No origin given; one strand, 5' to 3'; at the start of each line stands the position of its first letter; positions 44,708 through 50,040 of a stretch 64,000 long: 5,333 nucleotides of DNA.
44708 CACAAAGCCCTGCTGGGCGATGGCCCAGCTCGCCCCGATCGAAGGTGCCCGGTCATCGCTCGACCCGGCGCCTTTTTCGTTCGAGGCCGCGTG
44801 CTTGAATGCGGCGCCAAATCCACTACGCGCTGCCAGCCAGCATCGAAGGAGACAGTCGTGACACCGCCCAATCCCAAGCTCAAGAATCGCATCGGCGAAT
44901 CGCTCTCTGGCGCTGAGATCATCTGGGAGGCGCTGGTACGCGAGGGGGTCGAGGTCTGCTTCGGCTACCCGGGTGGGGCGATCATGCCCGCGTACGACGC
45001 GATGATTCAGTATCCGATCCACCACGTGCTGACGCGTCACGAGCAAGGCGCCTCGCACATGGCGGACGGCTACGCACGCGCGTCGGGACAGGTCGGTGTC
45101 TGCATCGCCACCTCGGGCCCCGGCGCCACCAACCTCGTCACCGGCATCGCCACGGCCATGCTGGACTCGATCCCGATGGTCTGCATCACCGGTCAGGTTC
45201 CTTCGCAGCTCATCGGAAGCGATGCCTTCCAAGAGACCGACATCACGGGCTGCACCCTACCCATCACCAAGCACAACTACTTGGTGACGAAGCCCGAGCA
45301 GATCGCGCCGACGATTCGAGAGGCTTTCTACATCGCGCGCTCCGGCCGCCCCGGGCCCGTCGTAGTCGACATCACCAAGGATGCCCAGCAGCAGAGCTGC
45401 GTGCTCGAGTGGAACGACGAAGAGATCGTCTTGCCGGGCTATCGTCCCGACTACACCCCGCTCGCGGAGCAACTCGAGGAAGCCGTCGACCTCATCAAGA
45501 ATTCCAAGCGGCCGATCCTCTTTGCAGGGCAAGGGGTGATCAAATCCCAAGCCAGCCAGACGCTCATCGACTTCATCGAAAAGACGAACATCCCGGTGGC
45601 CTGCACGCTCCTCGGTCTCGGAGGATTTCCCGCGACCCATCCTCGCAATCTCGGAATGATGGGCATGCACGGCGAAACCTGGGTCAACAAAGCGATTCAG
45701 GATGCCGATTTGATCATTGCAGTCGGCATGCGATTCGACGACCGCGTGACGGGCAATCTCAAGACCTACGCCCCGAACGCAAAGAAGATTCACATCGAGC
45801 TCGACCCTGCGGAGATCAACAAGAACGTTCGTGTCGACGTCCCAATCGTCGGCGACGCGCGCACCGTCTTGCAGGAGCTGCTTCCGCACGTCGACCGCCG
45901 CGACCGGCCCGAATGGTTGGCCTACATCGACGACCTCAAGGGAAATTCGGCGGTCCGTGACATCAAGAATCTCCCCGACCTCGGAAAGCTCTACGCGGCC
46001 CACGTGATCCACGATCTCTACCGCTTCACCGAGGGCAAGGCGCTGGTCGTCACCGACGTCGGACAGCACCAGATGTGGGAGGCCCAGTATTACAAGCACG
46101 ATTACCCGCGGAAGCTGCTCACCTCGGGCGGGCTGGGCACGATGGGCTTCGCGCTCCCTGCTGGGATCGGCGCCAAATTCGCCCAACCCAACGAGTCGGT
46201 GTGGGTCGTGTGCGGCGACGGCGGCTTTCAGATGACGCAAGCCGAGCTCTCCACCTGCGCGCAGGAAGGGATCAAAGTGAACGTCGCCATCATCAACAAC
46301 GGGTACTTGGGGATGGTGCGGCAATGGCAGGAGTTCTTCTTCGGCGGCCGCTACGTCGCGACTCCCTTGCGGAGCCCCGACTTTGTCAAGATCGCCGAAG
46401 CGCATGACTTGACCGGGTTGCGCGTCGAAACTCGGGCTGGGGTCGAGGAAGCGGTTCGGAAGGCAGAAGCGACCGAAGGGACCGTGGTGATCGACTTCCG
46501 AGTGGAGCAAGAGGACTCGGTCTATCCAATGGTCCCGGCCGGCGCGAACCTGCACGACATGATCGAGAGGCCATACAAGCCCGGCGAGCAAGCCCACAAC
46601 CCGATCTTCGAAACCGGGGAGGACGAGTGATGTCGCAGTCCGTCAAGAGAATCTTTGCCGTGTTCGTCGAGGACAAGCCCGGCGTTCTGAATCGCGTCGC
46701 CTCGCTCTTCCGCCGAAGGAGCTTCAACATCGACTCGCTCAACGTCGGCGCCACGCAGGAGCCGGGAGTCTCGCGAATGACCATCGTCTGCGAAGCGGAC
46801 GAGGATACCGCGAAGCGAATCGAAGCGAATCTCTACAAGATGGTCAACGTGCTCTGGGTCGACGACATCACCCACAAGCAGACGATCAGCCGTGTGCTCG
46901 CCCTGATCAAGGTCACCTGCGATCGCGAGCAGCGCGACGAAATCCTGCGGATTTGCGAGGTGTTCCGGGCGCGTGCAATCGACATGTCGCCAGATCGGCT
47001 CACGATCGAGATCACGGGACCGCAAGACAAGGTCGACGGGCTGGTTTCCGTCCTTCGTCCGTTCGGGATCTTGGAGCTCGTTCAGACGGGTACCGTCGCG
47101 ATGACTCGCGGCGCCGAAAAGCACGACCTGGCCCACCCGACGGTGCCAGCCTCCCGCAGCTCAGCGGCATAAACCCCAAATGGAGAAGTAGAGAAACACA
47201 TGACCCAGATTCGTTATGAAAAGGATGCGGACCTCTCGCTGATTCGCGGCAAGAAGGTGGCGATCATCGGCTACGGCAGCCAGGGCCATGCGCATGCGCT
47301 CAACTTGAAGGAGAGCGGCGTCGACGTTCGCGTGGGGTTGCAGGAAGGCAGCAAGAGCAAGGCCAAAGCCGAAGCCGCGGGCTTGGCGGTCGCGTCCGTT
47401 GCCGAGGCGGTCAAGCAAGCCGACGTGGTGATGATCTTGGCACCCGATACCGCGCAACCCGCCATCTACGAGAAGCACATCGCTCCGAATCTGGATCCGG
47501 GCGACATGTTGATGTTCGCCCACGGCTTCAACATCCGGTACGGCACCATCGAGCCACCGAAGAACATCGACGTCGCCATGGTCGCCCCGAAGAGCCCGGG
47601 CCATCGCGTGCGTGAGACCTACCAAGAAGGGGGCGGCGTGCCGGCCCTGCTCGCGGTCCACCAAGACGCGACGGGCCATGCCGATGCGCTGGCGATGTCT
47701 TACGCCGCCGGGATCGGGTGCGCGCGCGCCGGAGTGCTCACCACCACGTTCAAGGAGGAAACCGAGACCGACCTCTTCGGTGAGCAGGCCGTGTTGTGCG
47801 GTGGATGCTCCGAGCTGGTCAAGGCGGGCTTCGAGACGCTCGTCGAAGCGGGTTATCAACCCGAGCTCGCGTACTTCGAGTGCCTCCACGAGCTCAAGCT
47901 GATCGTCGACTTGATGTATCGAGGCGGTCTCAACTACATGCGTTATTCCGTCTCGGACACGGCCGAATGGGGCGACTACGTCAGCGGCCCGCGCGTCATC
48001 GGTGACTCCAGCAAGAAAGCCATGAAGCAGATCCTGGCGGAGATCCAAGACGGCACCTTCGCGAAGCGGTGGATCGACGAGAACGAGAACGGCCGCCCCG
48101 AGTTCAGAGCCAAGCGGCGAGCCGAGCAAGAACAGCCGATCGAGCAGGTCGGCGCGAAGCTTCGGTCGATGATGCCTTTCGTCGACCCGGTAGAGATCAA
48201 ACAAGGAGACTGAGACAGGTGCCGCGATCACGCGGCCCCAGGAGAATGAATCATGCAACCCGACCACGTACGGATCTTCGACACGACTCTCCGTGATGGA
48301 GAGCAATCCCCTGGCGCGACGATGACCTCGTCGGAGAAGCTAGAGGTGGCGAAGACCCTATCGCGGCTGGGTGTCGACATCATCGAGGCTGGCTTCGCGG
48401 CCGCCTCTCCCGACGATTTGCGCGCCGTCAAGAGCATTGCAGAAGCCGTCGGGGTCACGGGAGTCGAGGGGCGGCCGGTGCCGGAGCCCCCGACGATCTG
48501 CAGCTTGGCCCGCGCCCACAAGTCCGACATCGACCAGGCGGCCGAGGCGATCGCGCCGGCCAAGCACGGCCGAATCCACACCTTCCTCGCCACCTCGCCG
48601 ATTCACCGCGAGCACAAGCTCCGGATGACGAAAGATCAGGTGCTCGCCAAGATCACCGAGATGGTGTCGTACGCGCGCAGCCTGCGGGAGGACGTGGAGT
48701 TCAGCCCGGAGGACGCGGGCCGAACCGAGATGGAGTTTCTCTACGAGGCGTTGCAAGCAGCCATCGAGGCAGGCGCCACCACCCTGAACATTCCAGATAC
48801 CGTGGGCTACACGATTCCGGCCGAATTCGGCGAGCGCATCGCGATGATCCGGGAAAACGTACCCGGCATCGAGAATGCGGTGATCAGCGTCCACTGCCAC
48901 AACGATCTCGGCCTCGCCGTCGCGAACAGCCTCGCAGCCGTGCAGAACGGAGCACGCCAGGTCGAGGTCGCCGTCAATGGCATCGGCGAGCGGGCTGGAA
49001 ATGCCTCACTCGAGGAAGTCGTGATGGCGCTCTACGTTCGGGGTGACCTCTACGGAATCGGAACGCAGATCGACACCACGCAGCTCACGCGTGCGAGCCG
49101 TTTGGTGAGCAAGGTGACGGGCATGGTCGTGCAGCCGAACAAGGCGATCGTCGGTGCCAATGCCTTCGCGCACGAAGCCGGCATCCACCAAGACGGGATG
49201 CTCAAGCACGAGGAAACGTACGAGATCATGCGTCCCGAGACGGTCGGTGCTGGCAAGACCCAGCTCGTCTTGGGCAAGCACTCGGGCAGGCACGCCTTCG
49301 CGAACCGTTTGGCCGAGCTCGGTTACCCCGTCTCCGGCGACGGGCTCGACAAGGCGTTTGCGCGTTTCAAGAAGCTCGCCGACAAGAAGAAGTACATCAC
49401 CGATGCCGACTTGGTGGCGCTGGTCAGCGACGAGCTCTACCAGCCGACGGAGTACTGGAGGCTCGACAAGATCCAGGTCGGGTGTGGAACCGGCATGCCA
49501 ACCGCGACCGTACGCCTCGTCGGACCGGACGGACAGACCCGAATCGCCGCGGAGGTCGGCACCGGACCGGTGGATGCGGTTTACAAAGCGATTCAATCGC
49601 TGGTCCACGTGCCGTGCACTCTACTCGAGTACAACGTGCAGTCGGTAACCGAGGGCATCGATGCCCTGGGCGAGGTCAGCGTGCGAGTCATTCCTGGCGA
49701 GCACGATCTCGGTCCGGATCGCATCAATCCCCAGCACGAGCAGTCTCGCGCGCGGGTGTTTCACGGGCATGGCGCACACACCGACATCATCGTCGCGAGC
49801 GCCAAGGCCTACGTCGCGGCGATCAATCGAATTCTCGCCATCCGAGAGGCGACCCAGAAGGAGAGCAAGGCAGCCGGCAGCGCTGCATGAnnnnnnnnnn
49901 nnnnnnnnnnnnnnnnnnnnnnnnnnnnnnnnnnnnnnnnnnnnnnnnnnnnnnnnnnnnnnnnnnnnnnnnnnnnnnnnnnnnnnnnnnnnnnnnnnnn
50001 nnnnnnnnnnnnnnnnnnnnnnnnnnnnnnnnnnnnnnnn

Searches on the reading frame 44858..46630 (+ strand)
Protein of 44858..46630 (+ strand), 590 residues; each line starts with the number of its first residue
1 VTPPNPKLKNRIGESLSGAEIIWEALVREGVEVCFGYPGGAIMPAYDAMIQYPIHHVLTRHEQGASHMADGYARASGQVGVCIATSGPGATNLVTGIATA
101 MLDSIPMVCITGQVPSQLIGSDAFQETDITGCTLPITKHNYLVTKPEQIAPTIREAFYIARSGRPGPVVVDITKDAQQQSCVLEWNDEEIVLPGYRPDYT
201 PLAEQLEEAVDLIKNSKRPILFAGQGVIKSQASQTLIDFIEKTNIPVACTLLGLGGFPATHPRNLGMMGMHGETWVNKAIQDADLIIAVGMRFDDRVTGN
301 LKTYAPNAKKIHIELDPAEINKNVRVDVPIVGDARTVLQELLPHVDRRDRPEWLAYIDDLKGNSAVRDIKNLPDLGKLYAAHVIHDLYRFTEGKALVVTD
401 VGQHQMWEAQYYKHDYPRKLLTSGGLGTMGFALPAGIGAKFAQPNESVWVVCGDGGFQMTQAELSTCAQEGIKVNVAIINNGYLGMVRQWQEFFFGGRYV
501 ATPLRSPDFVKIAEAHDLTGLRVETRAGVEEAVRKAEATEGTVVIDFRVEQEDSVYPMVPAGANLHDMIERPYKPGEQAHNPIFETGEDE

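Call 9: search_protein_families(library=ncbifam, proteins=[window:44858-46630:+])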
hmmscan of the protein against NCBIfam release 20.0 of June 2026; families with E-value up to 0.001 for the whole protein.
window:44858-46630:+ (590 aa): 54 families (the best 25 are shown)
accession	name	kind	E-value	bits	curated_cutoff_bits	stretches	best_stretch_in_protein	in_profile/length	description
TIGR00118.1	acolac_lg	equivalog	7.6e-230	764.1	538.35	1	16-570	1-555/557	biosynthetic-type acetolactate synthase large subunit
NF004710.0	PRK06048.1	equivalog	4.5e-224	745.1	976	1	14-570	6-558/561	acetolactate synthase large subunit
NF005860.0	PRK07789.1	equivalog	4.1e-216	719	881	1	10-567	28-596/615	acetolactate synthase large subunit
NF005824.0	PRK07710.1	equivalog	3e-207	689.5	976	1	12-569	13-568/573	acetolactate synthase large subunit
NF005228.0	PRK06725.1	equivalog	5.9e-203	675.2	991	1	14-570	14-566/571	acetolactate synthase large subunit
NF004919.0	PRK06276.1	equivalog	1.1e-202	674.5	866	1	17-572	2-560/582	acetolactate synthase large subunit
NF005651.0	PRK07418.1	subfamily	9.9e-199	661.5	942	1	11-576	14-586/617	acetolactate synthase large subunit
NF006524.0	PRK08978.1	equivalog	7e-193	641.8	738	1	17-571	2-546/548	acetolactate synthase 2 catalytic subunit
NF006319.0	PRK08527.1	equivalog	5.5e-189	629.2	905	1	15-569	3-558/565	acetolactate synthase large subunit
NF006581.0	PRK09107.1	equivalog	1e-185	618.5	974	1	12-572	7-576/595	acetolactate synthase 3 large subunit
NF005058.0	PRK06466.1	equivalog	7.9e-184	612.3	951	1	14-569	2-567/574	acetolactate synthase 3 large subunit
NF005409.0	PRK06965.1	equivalog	1.9e-179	597.8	1035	1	14-569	19-581/587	acetolactate synthase 3 catalytic subunit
NF006525.0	PRK08979.1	equivalog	9.3e-178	592.2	1084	1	14-568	2-564/572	acetolactate synthase 3 large subunit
NF006016.1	PRK08155.1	equivalog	1.5e-177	591.4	870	1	16-570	3-553/554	acetolactate synthase large subunit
NF005584.0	PRK07282.1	equivalog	6.5e-177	589.5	970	1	12-569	6-560/566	acetolactate synthase large subunit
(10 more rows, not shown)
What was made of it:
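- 44845..44860 (+): ilvB Shine-Dalgarno GAAGGAG (44845-44851) and GTG start codon (44858-44860). The protein matches TIGR00118 at 764 bits from residue 16 (call 9).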

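Call 11: find_related_loci(query=window:44858-46630:+, collection=genome_contigs, flank=3000)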
Query window:44858-46630:+ (590 aa) in genome_contigs; peptide patterns used: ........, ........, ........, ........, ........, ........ (x = any residue, [..] = any of these).
600 stretches matched a pattern (row limit reached: there are more); 595 encode a relative of the query (tblastn E <= 1e-3); the best 80 are kept; 80 distinct loci.
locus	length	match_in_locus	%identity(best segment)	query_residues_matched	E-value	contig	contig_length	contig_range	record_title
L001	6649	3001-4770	89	1-590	0e+0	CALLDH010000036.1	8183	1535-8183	MAG: uncultured bacterium isolate N2_Bin_METABAT__25_sub_1 genome assembly, contig: c_000000390823, whole genome shotgun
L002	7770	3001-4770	89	1-590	0e+0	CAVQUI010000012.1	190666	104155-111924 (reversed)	MAG: uncultured delta proteobacterium isolate MFD09964.bin.2.99 genome assembly, contig: contig_40587, whole genome shot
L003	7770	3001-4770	89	1-590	0e+0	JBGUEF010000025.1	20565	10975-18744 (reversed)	MAG: Deltaproteobacteria bacterium isolate 35D-01 NODE_25_length_20565_cov_2.923268, whole genome shotgun sequence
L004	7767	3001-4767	90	1-590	0e+0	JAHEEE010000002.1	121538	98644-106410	MAG: Myxococcales bacterium isolate Ww259 NODE_40_length_121538_cov_6.588476, whole genome shotgun sequence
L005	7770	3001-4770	89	1-590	0e+0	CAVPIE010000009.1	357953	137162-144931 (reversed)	MAG: uncultured delta proteobacterium isolate MFD09964.bin.1.42 genome assembly, contig: contig_35551, whole genome shot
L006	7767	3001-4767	87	1-590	0e+0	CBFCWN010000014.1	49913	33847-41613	MAG TPA_asm: uncultured Myxococcales bacterium isolate SRR22297272_binner123_Refined_7 genome assembly, contig: ERZ25654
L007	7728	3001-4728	75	13-589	0e+0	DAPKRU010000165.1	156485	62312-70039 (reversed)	MAG TPA_asm: Polyangiaceae bacterium LLY-WYZ-15_(1-7) isolate LLY-WYZ-15_3 k141_565968, whole genome shotgun sequence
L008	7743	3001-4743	76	7-590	0e+0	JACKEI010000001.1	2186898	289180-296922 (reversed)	MAG: Sandaracinaceae bacterium isolate HK-STAS-MYXO-29 HK-STAS-MYXO-29_1, whole genome shotgun sequence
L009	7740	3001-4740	72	10-590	0e+0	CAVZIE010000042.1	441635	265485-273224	MAG: uncultured delta proteobacterium isolate MFD02416.bin.2.211 genome assembly, contig: contig_6702, whole genome shot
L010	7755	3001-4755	74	8-589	0e+0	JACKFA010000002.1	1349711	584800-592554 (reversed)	MAG: Deltaproteobacteria bacterium isolate HK-STAS-MYXO-48 HK-STAS-MYXO-48_2, whole genome shotgun sequence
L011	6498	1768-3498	73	14-590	0e+0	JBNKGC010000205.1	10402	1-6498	MAG: Polyangiaceae bacterium isolate E1E2.bin.38.strict NODE_205_length_10402_cov_4.161453, whole genome shotgun sequenc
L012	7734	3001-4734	72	14-590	0e+0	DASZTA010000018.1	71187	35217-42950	MAG TPA_asm: Polyangiaceae bacterium isolate SMAG_U6064 k141_241729, whole genome shotgun sequence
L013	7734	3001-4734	72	14-590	0e+0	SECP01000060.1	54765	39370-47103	MAG: Myxococcales bacterium isolate PMG_095 scaffold_774, whole genome shotgun sequence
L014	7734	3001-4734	72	14-590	0e+0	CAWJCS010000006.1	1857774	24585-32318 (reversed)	MAG: uncultured delta proteobacterium isolate MFD04944.bin.1.40 genome assembly, contig: contig_33973, whole genome shot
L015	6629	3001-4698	73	17-590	0e+0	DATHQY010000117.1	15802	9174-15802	MAG TPA_asm: Polyangiaceae bacterium isolate SMAG_U12751 k141_3367498, whole genome shotgun sequence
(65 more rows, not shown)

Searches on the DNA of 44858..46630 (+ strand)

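Call 52: search_rna_families(sources=[L013, L009, L048, L061, L021], threshold=gathering)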
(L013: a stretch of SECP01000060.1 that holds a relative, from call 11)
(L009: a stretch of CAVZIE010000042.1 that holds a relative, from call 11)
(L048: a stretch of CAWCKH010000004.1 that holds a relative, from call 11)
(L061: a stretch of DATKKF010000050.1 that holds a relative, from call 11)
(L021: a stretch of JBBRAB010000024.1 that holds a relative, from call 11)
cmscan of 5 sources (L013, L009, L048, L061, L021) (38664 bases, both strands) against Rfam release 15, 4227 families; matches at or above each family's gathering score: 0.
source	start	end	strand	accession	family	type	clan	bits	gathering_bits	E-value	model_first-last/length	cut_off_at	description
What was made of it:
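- On Rfam amino-acid leader and ilvB-associated RNA families held in Rfam 15: No hit at gathering threshold in five distant myxobacterial loci (call 52).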

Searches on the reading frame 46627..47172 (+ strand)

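Call 9: search_protein_families(library=ncbifam, proteins=[window:46627-47172:+])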
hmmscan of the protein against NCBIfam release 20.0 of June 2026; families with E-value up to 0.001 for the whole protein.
window:46627-47172:+ (181 aa): 7 families
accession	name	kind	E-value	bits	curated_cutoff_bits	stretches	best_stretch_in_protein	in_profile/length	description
NF008864.0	PRK11895.1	equivalog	1.5e-57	193.8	119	1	7-165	3-161/164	acetolactate synthase small subunit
TIGR00119.1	acolac_sm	equivalog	4.9e-51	172.8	56.9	1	7-162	2-157/158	acetolactate synthase small subunit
NF010078.0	PRK13562.1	equivalog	1.8e-12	47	96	1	7-80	2-78/84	ACT domain-containing protein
NF005233.0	PRK06737.1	equivalog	2.9e-10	40.1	102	1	9-79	4-74/76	ACT domain-containing protein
NF006036.0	PRK08178.1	equivalog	8.1e-07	29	128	1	8-87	15-93/102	acetolactate synthase small subunit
NF008362.0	PRK11152.1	equivalog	0.0001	22.1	68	1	10-81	6-76/85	acetolactate synthase 2 small subunit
TIGR01327.1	PGDH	equivalog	0.00073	18.4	454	1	13-78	457-520/525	phosphoglycerate dehydrogenase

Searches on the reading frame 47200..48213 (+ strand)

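Call 9: search_protein_families(library=ncbifam, proteins=[window:47200-48213:+])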
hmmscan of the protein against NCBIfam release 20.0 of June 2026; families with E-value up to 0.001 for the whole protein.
window:47200-48213:+ (337 aa): 10 families
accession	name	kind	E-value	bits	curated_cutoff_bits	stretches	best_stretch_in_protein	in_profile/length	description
NF004017.0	PRK05479.1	equivalog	2.3e-171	569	336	1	1-330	1-330/337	ketol-acid reductoisomerase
NF009940.0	PRK13403.1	equivalog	1.9e-144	480.6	406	1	5-329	4-327/335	ketol-acid reductoisomerase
TIGR00465.1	ilvC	equivalog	3.6e-137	456.5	226.15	1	16-327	2-312/314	ketol-acid reductoisomerase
NF003557.0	PRK05225.1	equivalog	2.7e-61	207.6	713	2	9-201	29-227/491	ketol-acid reductoisomerase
TIGR01505.1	tartro_sem_red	equivalog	7.3e-06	25.4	340.75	1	19-86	1-68/291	2-hydroxy-3-oxopropionate reductase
TIGR00936.1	ahcY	equivalog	1.2e-05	24.3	497.6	1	13-94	201-279/416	adenosylhomocysteinase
NF005694.0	PRK07502.1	equivalog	2.2e-05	23.9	409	1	18-103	7-95/310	prephenate/arogenate dehydrogenase family protein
NF004005.0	PRK05476.2-3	equivalog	6.1e-05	22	275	1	14-80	205-270/418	adenosylhomocysteinase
NF043037.1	ThreonDh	equivalog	0.0001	21.8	350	1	18-106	3-94/297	L-threonate dehydrogenase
NF006409.0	PRK08655.1-3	equivalog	0.00022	20.9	310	1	19-104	2-87/290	prephenate dehydrogenase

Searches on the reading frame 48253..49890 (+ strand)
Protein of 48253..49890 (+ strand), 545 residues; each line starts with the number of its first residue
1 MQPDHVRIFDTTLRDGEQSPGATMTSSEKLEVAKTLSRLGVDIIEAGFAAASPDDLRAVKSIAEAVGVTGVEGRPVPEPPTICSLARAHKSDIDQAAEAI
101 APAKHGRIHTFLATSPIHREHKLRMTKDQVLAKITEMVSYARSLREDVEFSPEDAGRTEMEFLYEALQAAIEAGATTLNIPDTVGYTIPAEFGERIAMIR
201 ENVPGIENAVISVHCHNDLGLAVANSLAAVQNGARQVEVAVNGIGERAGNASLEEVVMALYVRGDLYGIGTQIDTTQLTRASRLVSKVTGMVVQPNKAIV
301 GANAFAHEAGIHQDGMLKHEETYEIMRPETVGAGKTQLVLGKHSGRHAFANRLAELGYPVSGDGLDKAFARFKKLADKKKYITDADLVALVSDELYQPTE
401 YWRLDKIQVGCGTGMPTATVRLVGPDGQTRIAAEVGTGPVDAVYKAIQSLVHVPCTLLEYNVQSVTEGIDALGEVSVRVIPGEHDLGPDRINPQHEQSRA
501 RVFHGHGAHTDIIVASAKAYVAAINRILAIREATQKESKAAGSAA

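Call 9: search_protein_families(library=ncbifam, proteins=[window:48253-49890:+])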
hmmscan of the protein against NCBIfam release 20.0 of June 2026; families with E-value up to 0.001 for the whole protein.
window:48253-49890:+ (545 aa): 28 families (the best 25 are shown)
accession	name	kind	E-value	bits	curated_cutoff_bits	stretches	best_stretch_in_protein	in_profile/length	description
NF002086.0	PRK00915.1-3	equivalog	1.9e-230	765.7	532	1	2-539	3-513/516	2-isopropylmalate synthase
TIGR00973.1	leuA_bact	equivalog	5e-215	714.6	598.7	1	6-525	2-494/494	2-isopropylmalate synthase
NF002087.0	PRK00915.1-4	equivalog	1.3e-212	706.9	729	1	2-537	3-512/516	2-isopropylmalate synthase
NF002088.0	PRK00915.1-5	equivalog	1.4e-196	654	697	1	5-539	3-510/514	2-isopropylmalate synthase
NF002084.0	PRK00915.1-1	equivalog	7e-174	579.2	748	1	4-539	3-511/523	2-isopropylmalate synthase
NF002085.0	PRK00915.1-2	subfamily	3.7e-153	510.9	517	1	2-529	10-501/504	2-isopropylmalate synthase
TIGR02090.1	LEU1_arch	subfamily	2.2e-126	421.9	484.75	1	6-390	1-362/363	isopropylmalate/citramalate/homocitrate synthases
NF041069.1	IPMS_Sufob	equivalog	1.8e-121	406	600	1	6-394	1-368/371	isopropylmalate synthase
TIGR02660.1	nifV_homocitr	equivalog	4.8e-93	312.3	462.9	1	6-390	2-364/365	homocitrate synthase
TIGR02146.1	LysS_fung_arch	equivalog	8.7e-83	278.4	413.55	1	8-374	1-344/344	homocitrate synthase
NF042434.1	IPMS_Lepto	equivalog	4e-73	246.5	500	1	3-379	3-373/374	2-isopropylmalate synthase LeuA2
TIGR00977.1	citramal_synth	equivalog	1.2e-62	211.9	450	1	6-449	2-447/526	citramalate synthase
NF042433.1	CitmalDyn_Leptosp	equivalog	3.2e-54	184.4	950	1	5-528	7-511/514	(R)-citramalate synthase CimA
NF002991.1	PRK03739.1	subfamily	6.1e-51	173.7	455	2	11-319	32-341/550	2-isopropylmalate synthase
TIGR00970.1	leuA_yeast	equivalog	2e-43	148.8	697.4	1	9-323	30-348/564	2-isopropylmalate synthase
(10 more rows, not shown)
